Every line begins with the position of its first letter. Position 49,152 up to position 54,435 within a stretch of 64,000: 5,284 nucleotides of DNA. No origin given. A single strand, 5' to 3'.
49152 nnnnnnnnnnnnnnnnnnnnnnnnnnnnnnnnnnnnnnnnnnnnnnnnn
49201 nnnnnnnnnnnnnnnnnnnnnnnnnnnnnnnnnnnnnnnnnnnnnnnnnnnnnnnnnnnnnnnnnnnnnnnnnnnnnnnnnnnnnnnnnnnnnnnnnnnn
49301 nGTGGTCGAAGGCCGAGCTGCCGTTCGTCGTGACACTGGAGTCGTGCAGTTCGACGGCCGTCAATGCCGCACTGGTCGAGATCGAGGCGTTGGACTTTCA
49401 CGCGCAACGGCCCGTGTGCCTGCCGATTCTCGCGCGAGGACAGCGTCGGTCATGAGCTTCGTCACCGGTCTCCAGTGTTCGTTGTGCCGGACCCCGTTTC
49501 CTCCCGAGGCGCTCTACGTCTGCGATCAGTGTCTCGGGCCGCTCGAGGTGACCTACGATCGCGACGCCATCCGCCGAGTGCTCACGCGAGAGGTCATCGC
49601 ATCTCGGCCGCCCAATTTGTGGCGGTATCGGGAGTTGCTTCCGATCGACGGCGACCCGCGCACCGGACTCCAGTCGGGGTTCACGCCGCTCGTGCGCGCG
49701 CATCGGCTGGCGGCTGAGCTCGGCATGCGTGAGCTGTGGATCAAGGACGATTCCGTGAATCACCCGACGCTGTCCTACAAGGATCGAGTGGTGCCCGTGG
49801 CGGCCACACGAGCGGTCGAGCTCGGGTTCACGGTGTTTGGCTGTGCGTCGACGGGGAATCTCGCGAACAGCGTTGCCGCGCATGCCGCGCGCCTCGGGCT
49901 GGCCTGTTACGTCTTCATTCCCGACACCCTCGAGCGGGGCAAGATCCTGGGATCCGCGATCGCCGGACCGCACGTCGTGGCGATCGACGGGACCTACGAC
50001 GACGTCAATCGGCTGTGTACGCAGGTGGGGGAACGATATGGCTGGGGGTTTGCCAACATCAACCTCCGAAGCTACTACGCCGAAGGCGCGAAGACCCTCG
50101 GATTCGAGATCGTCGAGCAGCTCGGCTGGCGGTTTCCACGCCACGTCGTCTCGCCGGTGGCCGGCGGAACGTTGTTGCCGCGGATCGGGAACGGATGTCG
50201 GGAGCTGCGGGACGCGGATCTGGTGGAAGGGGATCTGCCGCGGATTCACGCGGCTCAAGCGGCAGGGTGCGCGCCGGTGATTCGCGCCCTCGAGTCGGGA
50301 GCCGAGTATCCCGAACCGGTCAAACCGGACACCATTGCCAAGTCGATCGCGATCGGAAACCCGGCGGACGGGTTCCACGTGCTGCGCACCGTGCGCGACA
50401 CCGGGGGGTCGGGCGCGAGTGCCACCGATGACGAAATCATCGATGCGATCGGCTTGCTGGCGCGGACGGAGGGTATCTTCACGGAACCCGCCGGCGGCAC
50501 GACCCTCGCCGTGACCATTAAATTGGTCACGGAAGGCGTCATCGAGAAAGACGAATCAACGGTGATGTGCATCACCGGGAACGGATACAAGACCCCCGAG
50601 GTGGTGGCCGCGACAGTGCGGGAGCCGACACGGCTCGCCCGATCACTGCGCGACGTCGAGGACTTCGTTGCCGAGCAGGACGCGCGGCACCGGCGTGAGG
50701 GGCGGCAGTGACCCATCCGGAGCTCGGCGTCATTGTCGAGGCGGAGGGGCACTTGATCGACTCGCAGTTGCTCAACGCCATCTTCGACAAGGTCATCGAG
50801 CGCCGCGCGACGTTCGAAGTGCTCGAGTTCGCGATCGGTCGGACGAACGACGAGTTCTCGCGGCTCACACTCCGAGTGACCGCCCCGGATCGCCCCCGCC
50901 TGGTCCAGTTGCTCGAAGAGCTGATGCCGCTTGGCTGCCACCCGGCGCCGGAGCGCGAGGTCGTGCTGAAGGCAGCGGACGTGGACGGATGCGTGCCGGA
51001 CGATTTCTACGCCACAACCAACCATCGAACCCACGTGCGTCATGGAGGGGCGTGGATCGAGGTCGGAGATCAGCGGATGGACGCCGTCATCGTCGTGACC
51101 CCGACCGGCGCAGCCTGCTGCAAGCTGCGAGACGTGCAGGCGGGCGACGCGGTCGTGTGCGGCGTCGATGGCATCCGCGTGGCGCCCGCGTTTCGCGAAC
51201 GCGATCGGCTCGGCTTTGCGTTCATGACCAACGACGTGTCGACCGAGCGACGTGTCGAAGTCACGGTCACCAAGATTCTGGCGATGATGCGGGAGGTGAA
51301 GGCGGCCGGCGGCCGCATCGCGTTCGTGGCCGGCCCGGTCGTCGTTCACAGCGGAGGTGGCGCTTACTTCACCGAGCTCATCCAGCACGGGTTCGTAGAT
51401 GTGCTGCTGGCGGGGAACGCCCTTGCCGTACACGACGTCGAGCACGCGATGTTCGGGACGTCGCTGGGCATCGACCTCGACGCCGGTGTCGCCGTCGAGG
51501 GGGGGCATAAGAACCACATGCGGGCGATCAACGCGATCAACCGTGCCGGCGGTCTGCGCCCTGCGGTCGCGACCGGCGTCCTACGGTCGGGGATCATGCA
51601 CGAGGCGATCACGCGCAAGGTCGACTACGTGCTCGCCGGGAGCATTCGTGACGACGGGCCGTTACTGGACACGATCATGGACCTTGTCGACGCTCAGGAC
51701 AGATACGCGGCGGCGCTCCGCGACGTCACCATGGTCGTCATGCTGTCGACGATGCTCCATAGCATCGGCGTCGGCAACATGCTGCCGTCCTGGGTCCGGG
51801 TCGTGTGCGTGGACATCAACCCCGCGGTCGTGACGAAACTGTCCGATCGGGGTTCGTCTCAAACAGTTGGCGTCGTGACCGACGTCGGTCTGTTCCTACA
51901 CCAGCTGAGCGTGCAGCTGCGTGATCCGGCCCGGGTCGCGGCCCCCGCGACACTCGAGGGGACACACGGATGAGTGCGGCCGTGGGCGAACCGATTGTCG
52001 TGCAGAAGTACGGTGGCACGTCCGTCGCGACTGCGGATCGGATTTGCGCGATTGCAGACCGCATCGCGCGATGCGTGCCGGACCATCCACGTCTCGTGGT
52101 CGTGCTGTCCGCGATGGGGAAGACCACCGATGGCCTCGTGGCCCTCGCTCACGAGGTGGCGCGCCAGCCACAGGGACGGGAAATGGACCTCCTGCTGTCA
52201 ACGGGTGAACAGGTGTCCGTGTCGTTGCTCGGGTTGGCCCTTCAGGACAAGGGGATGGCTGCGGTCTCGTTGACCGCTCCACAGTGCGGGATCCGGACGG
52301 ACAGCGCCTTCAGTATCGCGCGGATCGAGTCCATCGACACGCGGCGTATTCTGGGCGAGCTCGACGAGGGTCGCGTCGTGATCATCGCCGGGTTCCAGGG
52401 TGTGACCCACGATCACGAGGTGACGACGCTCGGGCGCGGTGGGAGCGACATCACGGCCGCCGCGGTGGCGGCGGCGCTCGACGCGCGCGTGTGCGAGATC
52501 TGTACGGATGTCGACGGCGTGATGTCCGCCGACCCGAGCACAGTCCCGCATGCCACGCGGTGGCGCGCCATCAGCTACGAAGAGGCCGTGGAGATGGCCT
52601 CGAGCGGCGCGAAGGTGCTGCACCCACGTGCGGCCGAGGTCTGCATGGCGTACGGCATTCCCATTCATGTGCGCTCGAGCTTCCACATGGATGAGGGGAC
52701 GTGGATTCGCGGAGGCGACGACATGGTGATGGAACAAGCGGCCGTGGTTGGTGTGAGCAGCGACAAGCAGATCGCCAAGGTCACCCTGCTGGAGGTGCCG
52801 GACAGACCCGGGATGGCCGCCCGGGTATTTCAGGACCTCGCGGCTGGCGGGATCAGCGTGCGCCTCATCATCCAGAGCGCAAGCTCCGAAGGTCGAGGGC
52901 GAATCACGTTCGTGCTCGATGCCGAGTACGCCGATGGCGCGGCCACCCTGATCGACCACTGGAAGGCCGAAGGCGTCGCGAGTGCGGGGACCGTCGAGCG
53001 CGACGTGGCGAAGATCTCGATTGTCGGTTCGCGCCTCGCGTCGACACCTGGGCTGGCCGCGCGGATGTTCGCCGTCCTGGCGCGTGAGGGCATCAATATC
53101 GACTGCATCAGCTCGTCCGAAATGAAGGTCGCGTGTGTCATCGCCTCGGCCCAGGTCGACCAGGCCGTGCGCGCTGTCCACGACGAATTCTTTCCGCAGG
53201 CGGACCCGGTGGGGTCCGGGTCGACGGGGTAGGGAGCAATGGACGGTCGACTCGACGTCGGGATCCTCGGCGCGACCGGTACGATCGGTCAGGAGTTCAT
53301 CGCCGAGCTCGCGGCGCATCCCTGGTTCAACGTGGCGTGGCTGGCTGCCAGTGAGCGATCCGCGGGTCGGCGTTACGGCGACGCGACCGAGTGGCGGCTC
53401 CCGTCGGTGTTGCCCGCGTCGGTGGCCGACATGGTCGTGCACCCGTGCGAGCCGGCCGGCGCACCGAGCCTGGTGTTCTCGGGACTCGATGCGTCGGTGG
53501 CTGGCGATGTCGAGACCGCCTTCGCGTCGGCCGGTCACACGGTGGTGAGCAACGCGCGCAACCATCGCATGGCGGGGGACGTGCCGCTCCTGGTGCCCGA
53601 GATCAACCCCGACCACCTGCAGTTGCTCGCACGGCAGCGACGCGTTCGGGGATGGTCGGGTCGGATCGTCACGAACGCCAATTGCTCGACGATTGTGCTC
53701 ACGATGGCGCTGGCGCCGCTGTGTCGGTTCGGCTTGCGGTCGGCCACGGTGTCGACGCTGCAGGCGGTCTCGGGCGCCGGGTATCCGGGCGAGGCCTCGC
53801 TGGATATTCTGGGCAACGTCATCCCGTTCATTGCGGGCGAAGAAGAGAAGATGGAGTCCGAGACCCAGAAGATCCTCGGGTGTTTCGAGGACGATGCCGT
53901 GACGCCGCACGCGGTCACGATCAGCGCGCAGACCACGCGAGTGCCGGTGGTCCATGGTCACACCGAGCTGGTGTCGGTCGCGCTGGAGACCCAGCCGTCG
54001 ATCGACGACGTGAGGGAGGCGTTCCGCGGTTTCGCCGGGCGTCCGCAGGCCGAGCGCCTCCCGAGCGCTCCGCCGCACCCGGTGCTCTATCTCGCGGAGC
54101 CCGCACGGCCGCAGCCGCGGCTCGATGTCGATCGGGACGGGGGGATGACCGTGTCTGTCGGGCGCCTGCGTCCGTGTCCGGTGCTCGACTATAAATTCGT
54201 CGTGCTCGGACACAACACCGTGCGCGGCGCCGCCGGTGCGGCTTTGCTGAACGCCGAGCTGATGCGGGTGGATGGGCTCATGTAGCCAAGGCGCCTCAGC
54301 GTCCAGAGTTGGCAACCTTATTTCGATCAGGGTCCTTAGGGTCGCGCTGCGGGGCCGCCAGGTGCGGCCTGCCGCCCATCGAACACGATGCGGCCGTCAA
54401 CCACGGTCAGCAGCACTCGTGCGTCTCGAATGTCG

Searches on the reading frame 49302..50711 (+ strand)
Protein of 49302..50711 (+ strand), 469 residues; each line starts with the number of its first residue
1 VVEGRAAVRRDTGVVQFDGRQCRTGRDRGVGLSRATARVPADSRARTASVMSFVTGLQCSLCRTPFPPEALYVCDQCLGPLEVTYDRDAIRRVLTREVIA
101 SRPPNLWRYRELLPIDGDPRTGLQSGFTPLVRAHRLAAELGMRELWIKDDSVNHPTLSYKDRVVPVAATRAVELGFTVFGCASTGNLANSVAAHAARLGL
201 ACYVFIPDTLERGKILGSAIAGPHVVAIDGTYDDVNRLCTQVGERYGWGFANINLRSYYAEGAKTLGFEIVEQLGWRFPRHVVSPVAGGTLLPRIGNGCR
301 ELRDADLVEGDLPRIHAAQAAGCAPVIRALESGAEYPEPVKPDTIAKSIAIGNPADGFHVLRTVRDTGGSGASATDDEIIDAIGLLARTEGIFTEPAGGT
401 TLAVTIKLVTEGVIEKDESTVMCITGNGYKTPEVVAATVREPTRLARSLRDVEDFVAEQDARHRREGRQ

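Call 6: search_protein_families(library=pfam, proteins=[window:49302-50711:+])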
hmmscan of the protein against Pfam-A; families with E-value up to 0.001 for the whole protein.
window:49302-50711:+ (469 aa): 1 family
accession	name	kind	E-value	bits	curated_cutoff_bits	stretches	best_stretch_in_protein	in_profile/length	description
PF00291.31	PALP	-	3.5e-64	217.4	35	1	126-426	6-295/295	Pyridoxal-phosphate dependent enzyme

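Call 56: search_protein_families(library=ncbifam, proteins=[window:49452-50711:+])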
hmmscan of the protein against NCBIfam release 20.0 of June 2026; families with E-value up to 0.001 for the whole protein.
window:49452-50711:+ (419 aa): 36 families (the best 25 are shown)
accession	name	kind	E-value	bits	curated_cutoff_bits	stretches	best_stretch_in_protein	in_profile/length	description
NF006050.0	PRK08197.1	equivalog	3.6e-87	292.7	303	1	1-392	3-395/406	threonine synthase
TIGR00260.1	thrC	equivalog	6.9e-75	252.3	167.1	1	57-383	2-340/340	threonine synthase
NF004170.0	PRK05638.1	equivalog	9.2e-51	172.8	421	1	8-381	3-358/442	threonine synthase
NF005035.0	PRK06450.1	equivalog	1e-35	123.2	301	1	93-381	65-337/338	threonine synthase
NF004996.0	PRK06381.1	equivalog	4.1e-35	121.3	266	1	76-377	14-317/319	threonine synthase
NF006205.0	PRK08329.1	equivalog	1.6e-30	106.3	358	1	7-380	2-345/347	threonine synthase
TIGR03844.1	cysteate_syn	equivalog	4.3e-19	68.6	324.9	1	44-381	32-382/398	cysteate synthase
TIGR01127.1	ilvA_1Cterm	equivalog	2.2e-14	53.2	378.75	1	131-378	53-284/380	threonine ammonia-lyase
NF006390.0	PRK08639.1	equivalog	3.1e-14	52.8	421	1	78-377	26-312/418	threonine ammonia-lyase IlvA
NF006094.0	PRK08246.1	subfamily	1.4e-12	47.7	331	1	78-355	24-282/310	serine/threonine dehydratase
NF052482.1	sulfolyase_CuyA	equivalog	3.9e-12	45.6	450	2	69-159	7-100/332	D-cysteate sulfo-lyase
NF006058.0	PRK08206.1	equivalog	2e-11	43.1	276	1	124-198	114-188/402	diaminopropionate ammonia-lyase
NF040741.1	ornith_OrtB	equivalog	2.7e-11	42.6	550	1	93-248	82-245/464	2-amino-4-oxopentanoate thiolase subunit OrtB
NF005600.0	PRK07334.1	equivalog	8.3e-11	41.1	496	1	78-357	29-293/408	threonine ammonia-lyase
NF045641.2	BHydaspDhtseBhcB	equivalog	1.9e-10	40.4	550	1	132-371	74-298/312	beta-hydroxyaspartate dehydratase BhcB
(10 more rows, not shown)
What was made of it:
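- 48169..54285 (+): Controlled operon: hom 48169-49455, thrC 49452-50711, X 50708-51973 (TIGR00300, nickel-pincer-nucleotide-dependent ornithine cyclodeaminase), lysC 51970-53232, asd 53239-54285. Pfam and NCBIfam (calls 6, 56).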

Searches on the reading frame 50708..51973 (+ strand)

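Call 6: search_protein_families(library=pfam, proteins=[window:50708-51973:+])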
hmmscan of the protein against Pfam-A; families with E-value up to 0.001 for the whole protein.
window:50708-51973:+ (421 aa): 3 families
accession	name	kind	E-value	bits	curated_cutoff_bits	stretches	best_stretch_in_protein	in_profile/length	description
PF21570.3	ArgZ-like_C_2nd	-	6.4e-94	314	27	1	189-400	2-213/213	Arginine dihydrolase ArgZ-like, C-terminal, Rossmann fold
PF04455.17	Saccharop_dh_N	-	8.2e-26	90.8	23.5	1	10-106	4-100/100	LOR/SDH bifunctional enzyme conserved region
PF21571.2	ArgZ-like_C_1st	-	2.4e-25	88.8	27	1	108-187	2-84/84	Arginine dihydrolase ArgZ-like, C-terminal, first region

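Call 56: search_protein_families(library=ncbifam, proteins=[window:50708-51973:+])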
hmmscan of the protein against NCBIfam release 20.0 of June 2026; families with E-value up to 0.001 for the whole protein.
window:50708-51973:+ (421 aa): 4 families
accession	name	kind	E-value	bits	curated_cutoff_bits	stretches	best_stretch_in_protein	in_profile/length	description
TIGR00300.1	TIGR00300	equivalog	2.4e-155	517.4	410.8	1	10-405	6-405/407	ornithine cyclodeaminase, nickel-pincer nucleotide-dependent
NF052231.1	bifunc_ArgZ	exception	1.2e-140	469.9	1025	1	9-404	287-692/696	bifunctional arginine dihydrolase/ornithine cyclodeaminase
NF052526.1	ODC_var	equivalog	1.1e-77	261.4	440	1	84-405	23-362/364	putative NPN-dependent ornithine cyclodeaminase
NF052581.1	GSU2086_dom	subfamily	7.5e-06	25.7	250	1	184-252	45-113/301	GSU2086 family protein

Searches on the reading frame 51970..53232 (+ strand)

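Call 6: search_protein_families(library=pfam, proteins=[window:51970-53232:+])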
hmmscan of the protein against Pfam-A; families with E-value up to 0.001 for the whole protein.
window:51970-53232:+ (420 aa): 4 families
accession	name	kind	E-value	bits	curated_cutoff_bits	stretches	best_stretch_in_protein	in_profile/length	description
PF00696.33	AA_kinase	-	2.7e-54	184.8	24.9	1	9-236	2-234/234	Amino acid kinase family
PF22468.2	ACT_9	-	2.6e-31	107.6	27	2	349-407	1-61/61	ACT domain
PF13840.12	ACT_7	-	1.3e-16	60.7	27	1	342-405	2-65/65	ACT domain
PF01842.31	ACT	-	3.3e-15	55.9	27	2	272-319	3-49/66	ACT domain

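Call 56: search_protein_families(library=ncbifam, proteins=[window:51970-53232:+])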
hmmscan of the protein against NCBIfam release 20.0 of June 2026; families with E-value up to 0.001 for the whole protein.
window:51970-53232:+ (420 aa): 28 families (the best 25 are shown)
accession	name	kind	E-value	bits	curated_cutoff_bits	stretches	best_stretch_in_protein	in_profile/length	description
NF005155.0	PRK06635.1-4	equivalog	1.8e-144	481.7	346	1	9-407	3-401/407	aspartate kinase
NF005656.0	PRK07431.1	equivalog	4.9e-142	474.5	657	1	9-407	3-409/587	aspartate kinase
NF005154.0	PRK06635.1-2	equivalog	1.1e-135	453.1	376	1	8-408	3-403/407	aspartate kinase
TIGR00657.1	asp_kinases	subfamily_domain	6.9e-129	430.8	208.7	2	70-408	104-441/442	aspartate kinase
NF005156.0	PRK06635.1-5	equivalog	1.3e-127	425.9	594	1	9-410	3-403/411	aspartate kinase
NF005153.0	PRK06635.1-1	equivalog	1.2e-125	419.8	585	1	9-408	3-406/421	aspartate kinase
TIGR00656.1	asp_kin_monofn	equivalog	8.7e-117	390.5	402.25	1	9-408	3-405/407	aspartate kinase, monofunctional class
NF006068.0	PRK08210.1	equivalog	1.4e-98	330.7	474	1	9-408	3-401/405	aspartate kinase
NF005161.0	PRK06635.2-5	equivalog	1.5e-92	310.6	586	1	10-407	6-400/402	aspartate kinase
NF004938.0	PRK06291.1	equivalog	1.6e-87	294.1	528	2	70-408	120-462/468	aspartate kinase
NF006459.0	PRK08841.1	equivalog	8.2e-87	291.8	535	1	8-410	4-381/395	aspartate kinase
NF006959.0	PRK09436.1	equivalog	1.7e-80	271.1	726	2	73-410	120-462/819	bifunctional aspartate kinase/homoserine dehydrogenase I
NF005158.0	PRK06635.2-2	equivalog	4.2e-75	253.1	717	1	9-405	3-396/401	aspartate kinase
NF005157.0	PRK06635.2-1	equivalog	3.6e-72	243.5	832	1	11-407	6-399/401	aspartate kinase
NF006570.0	PRK09084.1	equivalog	5.3e-70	236.7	455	2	68-409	108-450/452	lysine-sensitive aspartokinase 3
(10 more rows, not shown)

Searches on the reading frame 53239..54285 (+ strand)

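Call 6: search_protein_families(library=pfam, proteins=[window:53239-54285:+])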
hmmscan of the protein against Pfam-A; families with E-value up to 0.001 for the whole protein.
window:53239-54285:+ (348 aa): 2 families
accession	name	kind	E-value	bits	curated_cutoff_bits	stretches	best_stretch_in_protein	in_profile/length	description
PF02774.23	Semialdhyde_dhC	-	3.6e-31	109.2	26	1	158-328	1-183/184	Semialdehyde dehydrogenase, dimerisation domain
PF01118.30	Semialdhyde_dh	-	2.8e-26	92.7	26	1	7-128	2-119/121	Semialdehyde dehydrogenase, NAD binding domain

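Call 56: search_protein_families(library=ncbifam, proteins=[window:53239-54285:+])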
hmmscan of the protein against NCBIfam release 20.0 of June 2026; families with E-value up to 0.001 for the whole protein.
window:53239-54285:+ (348 aa): 9 families
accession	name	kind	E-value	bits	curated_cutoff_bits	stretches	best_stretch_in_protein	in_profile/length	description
NF006416.0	PRK08664.1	subfamily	2.6e-140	467.6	232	1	5-346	4-347/350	aspartate-semialdehyde dehydrogenase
TIGR00978.1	asd_EA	equivalog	4.1e-129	430.5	301.2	1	6-342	2-340/342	aspartate-semialdehyde dehydrogenase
NF011456.0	PRK14874.1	equivalog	2.9e-33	115.3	223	2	4-184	4-167/346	aspartate-semialdehyde dehydrogenase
TIGR01296.1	asd_B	equivalog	8e-30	104.1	324.2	2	7-188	2-167/339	aspartate-semialdehyde dehydrogenase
NF005229.0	PRK06728.1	equivalog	1.6e-22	79.9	628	2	6-182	7-166/347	aspartate-semialdehyde dehydrogenase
NF005957.0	PRK08040.1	equivalog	4e-10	39.7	273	1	5-181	5-165/336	aspartate-semialdehyde dehydrogenase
TIGR01850.1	argC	equivalog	7.5e-10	38.5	233.6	1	6-264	2-264/345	N-acetyl-gamma-glutamyl-phosphate reductase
NF005144.0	PRK06598.1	subfamily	1.6e-05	24.3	198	0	200-262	240-296/369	aspartate-semialdehyde dehydrogenase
NF004224.0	PRK05671.1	equivalog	0.00016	21.3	284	0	1-182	1-165/336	aspartate-semialdehyde dehydrogenase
